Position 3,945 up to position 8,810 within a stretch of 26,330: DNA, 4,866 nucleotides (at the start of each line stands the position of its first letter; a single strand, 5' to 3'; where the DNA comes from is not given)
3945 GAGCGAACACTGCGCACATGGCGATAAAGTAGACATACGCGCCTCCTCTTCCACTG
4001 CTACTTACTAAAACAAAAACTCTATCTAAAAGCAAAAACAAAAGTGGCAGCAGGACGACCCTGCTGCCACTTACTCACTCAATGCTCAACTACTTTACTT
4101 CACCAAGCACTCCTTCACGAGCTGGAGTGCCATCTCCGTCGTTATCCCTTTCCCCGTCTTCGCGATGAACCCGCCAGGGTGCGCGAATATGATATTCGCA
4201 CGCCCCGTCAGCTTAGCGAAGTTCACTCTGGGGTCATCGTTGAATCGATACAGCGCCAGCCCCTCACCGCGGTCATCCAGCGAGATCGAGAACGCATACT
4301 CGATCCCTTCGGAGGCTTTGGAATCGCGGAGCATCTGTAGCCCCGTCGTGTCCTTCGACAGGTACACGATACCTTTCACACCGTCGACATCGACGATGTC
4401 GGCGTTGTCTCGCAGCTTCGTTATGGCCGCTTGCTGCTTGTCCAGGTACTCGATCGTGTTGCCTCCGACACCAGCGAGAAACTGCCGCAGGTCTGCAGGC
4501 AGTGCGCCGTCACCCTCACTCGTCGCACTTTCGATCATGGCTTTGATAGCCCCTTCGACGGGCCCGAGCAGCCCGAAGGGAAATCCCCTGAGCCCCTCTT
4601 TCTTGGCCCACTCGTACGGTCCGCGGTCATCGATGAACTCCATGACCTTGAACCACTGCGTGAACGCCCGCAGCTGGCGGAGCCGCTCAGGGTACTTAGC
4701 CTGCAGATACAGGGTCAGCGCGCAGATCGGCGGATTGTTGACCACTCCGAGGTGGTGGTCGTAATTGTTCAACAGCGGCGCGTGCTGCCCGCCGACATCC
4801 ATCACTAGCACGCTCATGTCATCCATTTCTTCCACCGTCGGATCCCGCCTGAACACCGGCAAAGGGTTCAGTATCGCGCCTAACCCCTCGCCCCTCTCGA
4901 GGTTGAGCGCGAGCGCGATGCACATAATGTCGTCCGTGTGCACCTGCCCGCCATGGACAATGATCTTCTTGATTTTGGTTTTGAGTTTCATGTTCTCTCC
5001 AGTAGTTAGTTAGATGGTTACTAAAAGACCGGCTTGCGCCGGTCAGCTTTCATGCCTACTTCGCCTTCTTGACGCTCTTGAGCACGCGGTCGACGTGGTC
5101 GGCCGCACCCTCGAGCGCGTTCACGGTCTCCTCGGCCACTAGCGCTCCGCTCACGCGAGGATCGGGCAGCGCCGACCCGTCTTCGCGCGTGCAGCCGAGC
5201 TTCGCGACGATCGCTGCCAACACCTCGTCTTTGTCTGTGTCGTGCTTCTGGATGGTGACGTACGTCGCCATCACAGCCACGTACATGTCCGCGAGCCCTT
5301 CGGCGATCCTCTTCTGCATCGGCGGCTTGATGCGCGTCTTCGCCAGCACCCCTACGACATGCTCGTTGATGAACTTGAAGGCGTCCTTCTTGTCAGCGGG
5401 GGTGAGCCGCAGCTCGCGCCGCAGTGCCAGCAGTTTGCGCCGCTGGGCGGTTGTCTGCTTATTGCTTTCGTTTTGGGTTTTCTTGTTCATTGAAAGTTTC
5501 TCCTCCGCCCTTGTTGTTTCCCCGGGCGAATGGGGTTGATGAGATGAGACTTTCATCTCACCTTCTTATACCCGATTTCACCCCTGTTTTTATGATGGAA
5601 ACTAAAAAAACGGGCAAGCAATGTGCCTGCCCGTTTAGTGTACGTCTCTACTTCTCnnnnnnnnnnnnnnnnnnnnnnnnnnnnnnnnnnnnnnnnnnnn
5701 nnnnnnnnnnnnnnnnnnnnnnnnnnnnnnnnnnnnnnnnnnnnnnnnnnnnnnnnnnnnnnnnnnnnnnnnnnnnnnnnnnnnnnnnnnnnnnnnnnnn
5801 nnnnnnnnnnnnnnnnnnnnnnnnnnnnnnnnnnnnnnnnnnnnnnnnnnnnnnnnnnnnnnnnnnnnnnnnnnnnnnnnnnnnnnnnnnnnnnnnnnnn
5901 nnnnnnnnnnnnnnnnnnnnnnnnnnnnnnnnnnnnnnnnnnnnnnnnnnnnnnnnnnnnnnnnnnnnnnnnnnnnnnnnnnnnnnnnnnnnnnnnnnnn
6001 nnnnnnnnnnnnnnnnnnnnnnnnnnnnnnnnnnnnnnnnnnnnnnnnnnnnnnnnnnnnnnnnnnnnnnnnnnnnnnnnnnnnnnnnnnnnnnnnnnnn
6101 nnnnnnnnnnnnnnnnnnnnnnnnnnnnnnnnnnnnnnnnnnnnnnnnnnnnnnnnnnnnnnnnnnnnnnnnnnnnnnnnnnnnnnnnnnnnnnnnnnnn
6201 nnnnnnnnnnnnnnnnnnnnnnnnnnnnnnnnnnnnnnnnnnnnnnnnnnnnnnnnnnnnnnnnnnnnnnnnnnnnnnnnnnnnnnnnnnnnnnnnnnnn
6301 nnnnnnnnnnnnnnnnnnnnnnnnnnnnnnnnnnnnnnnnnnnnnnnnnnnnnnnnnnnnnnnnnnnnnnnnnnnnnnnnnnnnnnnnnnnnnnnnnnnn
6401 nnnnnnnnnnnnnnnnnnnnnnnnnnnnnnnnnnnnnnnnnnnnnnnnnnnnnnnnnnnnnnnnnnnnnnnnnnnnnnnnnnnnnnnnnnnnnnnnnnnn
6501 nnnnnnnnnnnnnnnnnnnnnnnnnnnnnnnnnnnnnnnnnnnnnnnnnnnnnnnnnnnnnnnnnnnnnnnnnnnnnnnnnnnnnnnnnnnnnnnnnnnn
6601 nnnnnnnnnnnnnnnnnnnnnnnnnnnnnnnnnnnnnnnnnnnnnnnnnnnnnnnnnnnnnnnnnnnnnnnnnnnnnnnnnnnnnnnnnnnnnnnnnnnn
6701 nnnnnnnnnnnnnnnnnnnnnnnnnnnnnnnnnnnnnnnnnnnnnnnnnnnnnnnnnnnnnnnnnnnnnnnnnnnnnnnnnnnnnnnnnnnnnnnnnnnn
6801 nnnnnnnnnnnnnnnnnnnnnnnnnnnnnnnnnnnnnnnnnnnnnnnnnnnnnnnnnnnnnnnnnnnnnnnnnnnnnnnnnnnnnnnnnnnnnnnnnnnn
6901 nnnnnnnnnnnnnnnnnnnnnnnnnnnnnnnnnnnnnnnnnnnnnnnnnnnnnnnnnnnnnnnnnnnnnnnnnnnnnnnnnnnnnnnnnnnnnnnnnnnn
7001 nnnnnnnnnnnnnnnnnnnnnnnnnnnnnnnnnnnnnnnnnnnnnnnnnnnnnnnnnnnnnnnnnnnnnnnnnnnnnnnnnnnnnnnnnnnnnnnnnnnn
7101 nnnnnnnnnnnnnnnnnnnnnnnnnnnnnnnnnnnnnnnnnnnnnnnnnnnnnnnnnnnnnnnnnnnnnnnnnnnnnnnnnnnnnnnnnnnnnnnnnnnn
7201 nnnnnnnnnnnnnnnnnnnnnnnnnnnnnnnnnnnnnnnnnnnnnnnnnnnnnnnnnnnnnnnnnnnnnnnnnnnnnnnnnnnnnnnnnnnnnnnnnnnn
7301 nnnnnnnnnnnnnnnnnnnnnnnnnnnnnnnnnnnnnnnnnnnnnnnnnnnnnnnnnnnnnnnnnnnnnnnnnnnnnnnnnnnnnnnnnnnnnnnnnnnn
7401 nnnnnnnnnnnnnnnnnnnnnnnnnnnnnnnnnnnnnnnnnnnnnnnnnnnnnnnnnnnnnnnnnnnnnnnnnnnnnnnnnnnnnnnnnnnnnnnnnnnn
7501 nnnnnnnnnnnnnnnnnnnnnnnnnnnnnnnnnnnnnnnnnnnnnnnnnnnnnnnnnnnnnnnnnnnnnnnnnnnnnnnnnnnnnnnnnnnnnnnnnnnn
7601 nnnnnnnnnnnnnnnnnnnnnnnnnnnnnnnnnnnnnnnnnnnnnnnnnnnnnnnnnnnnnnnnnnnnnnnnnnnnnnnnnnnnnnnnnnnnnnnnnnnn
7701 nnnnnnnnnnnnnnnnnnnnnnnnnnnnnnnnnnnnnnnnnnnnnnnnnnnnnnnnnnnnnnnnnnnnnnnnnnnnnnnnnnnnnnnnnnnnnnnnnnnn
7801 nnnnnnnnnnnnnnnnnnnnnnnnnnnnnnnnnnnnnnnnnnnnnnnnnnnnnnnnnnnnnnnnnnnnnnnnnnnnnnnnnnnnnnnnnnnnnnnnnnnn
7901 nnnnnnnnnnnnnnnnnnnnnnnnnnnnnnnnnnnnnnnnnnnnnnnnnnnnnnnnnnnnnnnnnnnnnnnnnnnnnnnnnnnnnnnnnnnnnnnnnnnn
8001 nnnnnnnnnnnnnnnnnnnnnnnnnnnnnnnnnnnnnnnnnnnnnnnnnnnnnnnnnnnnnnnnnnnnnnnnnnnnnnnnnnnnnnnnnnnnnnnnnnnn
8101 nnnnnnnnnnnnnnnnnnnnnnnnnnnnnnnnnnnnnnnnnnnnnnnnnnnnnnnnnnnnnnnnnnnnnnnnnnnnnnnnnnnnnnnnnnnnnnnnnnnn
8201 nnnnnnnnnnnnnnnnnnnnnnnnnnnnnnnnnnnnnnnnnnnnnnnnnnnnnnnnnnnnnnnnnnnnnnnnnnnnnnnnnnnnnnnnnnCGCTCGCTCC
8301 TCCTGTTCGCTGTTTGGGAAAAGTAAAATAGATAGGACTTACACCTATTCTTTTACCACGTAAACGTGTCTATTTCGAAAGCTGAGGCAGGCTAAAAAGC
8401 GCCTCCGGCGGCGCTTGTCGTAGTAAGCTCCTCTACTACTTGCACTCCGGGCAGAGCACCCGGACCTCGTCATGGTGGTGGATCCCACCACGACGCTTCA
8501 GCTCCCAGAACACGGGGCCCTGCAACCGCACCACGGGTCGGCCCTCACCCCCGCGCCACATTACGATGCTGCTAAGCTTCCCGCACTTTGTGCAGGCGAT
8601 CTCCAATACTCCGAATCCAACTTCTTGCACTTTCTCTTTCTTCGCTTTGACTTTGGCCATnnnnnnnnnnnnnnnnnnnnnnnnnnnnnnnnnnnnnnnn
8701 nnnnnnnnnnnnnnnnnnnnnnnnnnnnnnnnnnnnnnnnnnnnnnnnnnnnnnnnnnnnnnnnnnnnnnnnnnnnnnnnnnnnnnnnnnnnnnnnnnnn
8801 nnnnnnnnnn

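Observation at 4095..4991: MYG1/UPF0160 metal-dependent hydrolase in a viral-type gene neighbourhood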

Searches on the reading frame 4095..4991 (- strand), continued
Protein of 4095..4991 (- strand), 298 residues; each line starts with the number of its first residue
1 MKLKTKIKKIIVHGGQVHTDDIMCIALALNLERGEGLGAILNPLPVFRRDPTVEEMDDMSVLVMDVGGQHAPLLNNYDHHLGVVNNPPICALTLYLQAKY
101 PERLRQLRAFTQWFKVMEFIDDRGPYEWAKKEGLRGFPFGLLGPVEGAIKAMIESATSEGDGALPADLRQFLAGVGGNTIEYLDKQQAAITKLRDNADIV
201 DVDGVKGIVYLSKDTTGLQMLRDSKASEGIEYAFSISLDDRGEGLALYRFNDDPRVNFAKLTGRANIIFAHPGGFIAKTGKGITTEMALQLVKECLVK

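Call 81: search_protein_families(library=pfam, proteins=[L001:9021-9641:+, L001:8640-9017:+, L001:8137-8628:+, L001:6830-7321:+, L001:6490-6837:+, L001:5957-6493:+, L001:5502-5927:+, L001:9638-9955:+, L001:122-556:+], max_evalue=0.01)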
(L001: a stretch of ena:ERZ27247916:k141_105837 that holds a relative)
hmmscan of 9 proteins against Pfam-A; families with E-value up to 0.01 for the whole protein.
L001:9021-9641:+ (206 aa): 1 family
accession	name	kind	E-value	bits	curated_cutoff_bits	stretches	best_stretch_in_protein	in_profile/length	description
PF01966.28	HD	-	0.00029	21.6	22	1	82-143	27-89/116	HD domain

L001:8640-9017:+ (125 aa): 0 families

L001:8137-8628:+ (163 aa): 0 families

L001:6830-7321:+ (163 aa): 0 families

L001:6490-6837:+ (115 aa): 0 families

L001:5957-6493:+ (178 aa): 0 families

L001:5502-5927:+ (141 aa): 0 families

L001:9638-9955:+ (105 aa): 0 families

L001:122-556:+ (144 aa): 0 families

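Call 89: search_protein_families(library=padloc, proteins=[window:4095-4991:-, L060:10001-10858:+, L046:9992-10870:+], max_evalue=0.01)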
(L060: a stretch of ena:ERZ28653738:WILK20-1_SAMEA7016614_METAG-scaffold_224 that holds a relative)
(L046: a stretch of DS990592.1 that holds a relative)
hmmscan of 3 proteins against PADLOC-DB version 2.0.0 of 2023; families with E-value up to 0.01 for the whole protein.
window:4095-4991:- (298 aa): 0 families

L060:10001-10858:+ (285 aa): 0 families

L046:9992-10870:+ (292 aa): 0 families

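Call 91: search_dna_similar(query=P0093, collection=phages, mode=protein, max_evalue=0.001, max_rows=15)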
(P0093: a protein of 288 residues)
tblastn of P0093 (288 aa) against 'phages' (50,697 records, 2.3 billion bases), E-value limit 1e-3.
No match.

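Call 92: search_dna_similar(query=L014:10001-10804:+, collection=phages, mode=protein, max_evalue=0.001, max_rows=15)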
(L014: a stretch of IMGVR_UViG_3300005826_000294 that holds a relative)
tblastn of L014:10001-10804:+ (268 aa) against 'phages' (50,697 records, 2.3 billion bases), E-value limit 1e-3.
No match.

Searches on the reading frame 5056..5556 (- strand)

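Call 4: search_protein_families(library=pfam, proteins=[window:5056-5556:-], max_evalue=0.01)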
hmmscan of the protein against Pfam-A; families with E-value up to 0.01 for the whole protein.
window:5056-5556:- (166 aa): 0 families

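Call 6: search_protein_families(library=phrogs, proteins=[window:5056-5556:-], max_evalue=0.01)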
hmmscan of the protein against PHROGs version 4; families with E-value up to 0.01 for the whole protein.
window:5056-5556:- (166 aa): 0 families

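Call 89: search_protein_families(library=padloc, proteins=[window:5056-5556:-], max_evalue=0.01)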
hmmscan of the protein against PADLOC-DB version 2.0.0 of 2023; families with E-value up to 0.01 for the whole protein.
window:5056-5556:- (166 aa): 1 family
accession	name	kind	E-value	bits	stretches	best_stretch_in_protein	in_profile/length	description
PDLC01344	Cas11e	-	0.0094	14.8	0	44-148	6-84/128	CAS-I-E; effector_SS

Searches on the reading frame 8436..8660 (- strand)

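Call 54: search_protein_families(library=pfam, proteins=[window:8436-8660:-], max_evalue=0.1)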
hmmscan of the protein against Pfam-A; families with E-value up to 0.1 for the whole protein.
window:8436-8660:- (74 aa): 2 families
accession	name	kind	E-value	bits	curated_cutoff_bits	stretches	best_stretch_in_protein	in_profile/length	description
PF23547.1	Zn_ribbon_FGT1_1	-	0.013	15.5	27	0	10-26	10-26/35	FORGETTER1 first zinc ribbon domain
PF24458.1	DUF7573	-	0.055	13.9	30.2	0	21-37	12-27/39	Domain of unknown function (DUF7573)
